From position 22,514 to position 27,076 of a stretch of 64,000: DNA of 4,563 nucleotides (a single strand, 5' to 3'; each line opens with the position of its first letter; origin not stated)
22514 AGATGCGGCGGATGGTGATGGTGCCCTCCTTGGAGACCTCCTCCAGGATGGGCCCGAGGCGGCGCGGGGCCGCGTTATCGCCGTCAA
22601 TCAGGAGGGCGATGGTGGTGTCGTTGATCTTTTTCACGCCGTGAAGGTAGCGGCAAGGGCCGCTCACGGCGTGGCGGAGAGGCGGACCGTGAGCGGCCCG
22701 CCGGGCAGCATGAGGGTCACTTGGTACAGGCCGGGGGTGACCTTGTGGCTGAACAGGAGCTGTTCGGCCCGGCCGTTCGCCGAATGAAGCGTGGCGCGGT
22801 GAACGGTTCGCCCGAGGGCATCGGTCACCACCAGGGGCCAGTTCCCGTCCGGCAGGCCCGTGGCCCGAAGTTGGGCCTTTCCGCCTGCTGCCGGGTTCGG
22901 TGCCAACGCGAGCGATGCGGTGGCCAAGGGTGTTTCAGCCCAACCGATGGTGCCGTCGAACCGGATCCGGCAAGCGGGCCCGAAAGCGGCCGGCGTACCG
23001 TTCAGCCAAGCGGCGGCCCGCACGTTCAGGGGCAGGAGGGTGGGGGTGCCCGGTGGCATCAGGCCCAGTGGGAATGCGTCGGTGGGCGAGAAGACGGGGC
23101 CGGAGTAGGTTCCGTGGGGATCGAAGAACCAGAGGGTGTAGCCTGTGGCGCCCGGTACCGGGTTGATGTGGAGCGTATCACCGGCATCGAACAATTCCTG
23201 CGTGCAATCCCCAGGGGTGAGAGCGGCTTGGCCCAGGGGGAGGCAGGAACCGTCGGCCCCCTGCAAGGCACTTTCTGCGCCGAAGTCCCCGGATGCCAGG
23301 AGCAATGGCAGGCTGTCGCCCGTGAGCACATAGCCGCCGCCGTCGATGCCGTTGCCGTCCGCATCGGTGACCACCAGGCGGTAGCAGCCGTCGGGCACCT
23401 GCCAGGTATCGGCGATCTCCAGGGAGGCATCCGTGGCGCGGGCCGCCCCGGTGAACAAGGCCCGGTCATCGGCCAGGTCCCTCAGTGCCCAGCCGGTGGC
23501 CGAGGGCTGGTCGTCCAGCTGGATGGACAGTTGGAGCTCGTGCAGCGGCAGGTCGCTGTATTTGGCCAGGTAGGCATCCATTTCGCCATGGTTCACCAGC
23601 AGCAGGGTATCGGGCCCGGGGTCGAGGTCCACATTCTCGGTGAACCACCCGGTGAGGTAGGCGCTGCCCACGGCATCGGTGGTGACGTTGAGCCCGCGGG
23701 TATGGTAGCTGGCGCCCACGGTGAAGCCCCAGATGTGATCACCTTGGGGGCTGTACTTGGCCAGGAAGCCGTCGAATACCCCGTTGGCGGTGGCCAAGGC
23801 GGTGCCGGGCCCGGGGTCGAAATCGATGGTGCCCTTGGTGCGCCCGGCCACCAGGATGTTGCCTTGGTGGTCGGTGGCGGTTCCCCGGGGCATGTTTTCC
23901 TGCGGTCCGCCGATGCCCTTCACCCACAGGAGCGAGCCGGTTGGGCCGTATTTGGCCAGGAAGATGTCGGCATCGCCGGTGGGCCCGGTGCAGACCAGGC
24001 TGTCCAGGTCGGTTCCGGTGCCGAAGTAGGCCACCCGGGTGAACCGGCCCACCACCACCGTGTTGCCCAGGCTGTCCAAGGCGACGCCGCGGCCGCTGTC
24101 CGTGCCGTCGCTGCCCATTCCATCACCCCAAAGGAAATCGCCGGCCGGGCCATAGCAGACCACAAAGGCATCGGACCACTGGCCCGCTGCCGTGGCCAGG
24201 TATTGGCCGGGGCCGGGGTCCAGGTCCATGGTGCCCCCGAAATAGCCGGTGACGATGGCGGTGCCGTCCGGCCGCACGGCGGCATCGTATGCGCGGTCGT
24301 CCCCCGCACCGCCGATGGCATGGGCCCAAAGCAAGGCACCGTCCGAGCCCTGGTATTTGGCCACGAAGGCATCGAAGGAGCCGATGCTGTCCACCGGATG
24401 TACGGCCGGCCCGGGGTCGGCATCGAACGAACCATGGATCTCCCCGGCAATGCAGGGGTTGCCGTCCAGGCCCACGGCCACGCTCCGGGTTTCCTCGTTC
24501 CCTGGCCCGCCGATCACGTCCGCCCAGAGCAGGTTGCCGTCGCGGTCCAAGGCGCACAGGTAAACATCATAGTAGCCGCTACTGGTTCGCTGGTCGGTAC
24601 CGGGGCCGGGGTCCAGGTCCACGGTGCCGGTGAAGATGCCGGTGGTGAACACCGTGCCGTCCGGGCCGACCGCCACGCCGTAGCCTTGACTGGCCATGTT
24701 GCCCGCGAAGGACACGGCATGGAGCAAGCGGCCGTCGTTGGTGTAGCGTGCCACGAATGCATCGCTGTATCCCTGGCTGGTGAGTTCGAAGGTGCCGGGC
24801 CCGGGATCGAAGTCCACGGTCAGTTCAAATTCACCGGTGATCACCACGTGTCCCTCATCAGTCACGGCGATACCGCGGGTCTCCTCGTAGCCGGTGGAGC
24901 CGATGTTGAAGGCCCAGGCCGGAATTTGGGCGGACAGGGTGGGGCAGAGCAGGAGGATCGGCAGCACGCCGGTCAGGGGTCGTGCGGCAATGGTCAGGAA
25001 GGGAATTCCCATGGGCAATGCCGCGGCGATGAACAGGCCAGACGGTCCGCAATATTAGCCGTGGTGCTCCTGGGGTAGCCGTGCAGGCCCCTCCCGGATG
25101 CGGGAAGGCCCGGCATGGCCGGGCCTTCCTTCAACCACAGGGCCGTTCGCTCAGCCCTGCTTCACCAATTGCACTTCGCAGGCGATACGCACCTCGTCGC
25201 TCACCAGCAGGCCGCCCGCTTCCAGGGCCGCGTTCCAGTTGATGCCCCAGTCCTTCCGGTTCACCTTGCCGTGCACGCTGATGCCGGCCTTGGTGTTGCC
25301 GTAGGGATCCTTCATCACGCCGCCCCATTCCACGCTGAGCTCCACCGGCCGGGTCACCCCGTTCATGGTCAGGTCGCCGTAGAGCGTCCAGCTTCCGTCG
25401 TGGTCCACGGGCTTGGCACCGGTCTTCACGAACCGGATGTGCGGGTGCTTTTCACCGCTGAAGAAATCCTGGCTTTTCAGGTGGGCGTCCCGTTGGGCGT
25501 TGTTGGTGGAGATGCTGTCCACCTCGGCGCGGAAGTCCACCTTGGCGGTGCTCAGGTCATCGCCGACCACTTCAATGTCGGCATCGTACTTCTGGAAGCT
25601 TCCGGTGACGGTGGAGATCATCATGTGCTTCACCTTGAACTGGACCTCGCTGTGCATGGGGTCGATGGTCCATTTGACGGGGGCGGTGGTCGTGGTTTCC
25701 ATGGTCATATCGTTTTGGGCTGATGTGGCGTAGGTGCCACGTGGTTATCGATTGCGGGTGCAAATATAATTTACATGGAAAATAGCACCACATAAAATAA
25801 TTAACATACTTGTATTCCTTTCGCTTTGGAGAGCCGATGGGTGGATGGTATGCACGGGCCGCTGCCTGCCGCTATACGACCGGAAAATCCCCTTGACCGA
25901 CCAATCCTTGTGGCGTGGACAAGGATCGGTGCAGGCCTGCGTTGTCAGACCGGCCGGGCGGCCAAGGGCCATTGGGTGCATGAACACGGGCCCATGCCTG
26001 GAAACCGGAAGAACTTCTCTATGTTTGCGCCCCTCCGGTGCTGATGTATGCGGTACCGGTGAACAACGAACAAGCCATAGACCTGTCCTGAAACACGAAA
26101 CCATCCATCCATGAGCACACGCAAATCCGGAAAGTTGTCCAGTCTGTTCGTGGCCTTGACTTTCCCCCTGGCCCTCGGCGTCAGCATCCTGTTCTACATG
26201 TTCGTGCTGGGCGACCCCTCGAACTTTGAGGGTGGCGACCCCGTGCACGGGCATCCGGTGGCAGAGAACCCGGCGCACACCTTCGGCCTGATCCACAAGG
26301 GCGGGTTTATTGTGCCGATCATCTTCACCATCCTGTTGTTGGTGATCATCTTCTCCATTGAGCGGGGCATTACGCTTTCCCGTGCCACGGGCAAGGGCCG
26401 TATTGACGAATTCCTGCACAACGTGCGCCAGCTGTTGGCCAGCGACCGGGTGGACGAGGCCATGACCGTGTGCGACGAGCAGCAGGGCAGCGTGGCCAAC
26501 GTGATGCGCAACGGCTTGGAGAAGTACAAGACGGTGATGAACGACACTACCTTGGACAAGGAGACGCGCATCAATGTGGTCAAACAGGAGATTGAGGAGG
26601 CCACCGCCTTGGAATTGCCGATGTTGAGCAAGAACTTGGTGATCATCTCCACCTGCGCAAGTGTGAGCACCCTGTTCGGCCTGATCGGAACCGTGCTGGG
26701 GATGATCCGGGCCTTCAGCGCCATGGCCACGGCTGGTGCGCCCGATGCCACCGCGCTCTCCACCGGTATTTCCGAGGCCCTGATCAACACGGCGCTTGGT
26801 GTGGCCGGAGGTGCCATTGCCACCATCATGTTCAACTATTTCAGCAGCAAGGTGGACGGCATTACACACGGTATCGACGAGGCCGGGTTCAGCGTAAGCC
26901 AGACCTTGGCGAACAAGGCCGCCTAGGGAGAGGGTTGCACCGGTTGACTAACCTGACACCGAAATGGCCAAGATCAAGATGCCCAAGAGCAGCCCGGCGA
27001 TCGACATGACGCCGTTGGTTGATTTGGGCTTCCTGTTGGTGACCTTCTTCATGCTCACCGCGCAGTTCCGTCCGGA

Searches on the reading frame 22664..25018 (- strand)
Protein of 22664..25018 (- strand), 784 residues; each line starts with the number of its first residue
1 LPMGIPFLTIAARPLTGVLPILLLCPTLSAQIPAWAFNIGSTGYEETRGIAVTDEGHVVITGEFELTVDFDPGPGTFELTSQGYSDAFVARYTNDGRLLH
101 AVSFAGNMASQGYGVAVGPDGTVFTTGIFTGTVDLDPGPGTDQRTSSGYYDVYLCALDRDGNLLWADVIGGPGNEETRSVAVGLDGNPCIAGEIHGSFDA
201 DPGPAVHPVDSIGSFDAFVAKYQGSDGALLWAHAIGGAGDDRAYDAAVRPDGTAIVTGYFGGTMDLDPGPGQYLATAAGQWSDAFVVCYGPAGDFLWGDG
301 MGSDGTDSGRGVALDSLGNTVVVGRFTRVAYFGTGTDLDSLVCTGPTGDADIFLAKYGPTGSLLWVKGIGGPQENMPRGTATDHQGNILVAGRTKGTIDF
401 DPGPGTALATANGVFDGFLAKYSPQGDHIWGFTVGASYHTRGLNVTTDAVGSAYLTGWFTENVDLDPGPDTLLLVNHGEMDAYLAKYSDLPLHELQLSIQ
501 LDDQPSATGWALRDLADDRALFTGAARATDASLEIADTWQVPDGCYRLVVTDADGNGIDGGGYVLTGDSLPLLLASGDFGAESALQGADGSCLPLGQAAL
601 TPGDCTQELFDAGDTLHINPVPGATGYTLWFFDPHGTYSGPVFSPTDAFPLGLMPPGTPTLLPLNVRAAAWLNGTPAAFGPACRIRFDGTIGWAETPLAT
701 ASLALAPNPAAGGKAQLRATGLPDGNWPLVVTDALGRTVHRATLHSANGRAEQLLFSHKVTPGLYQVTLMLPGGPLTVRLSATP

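Call 31: search_protein_families(library=pfam, proteins=[window:22664-25018:-], max_evalue=0.001)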
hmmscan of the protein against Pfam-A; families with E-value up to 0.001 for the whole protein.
window:22664-25018:- (784 aa): 1 family
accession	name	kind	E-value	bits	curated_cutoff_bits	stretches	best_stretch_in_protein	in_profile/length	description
PF06739.17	SBBP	-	0.00012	22.4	20.5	0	365-397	2-35/38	Beta-propeller repeat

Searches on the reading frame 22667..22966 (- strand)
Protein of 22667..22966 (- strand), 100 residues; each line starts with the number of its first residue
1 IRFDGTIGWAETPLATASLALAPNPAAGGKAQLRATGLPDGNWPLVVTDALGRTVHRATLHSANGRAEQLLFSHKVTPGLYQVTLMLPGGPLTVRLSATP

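Call 75: search_protein_families(library=ncbifam, proteins=[window:22667-22966:-], max_evalue=1)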
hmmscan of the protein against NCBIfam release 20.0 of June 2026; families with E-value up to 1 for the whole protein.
window:22667-22966:- (100 aa): 1 family
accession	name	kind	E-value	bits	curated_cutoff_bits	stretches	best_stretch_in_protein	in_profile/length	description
TIGR04183.1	Por_Secre_tail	domain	0.00036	20.5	23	1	22-95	2-68/72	T9SS type A sorting domain-containing protein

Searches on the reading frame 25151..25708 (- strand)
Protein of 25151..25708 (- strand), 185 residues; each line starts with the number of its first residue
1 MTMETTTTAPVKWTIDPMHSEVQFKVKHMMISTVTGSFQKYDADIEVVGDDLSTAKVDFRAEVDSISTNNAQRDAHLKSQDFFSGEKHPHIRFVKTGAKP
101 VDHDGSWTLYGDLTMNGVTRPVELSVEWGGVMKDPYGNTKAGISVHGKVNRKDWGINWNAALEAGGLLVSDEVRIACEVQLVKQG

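Call 31: search_protein_families(library=pfam, proteins=[window:25151-25708:-], max_evalue=0.001)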
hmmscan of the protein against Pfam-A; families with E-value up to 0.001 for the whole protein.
window:25151-25708:- (185 aa): 1 family
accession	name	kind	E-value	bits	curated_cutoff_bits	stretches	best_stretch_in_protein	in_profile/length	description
PF04264.18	YceI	-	4.6e-48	163.8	23.7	1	13-180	1-149/150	YceI-like domain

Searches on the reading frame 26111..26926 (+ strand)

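Call 92: search_protein_families(library=pfam, proteins=[window:26111-26926:+], max_evalue=0.00001)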
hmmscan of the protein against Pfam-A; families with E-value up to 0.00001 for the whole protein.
window:26111-26926:+ (271 aa): 1 family
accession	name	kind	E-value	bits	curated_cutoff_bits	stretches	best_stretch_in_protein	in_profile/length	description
PF01618.21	MotA_ExbB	-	5.8e-29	100.9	22.9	1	128-255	6-125/127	MotA/TolQ/ExbB proton channel family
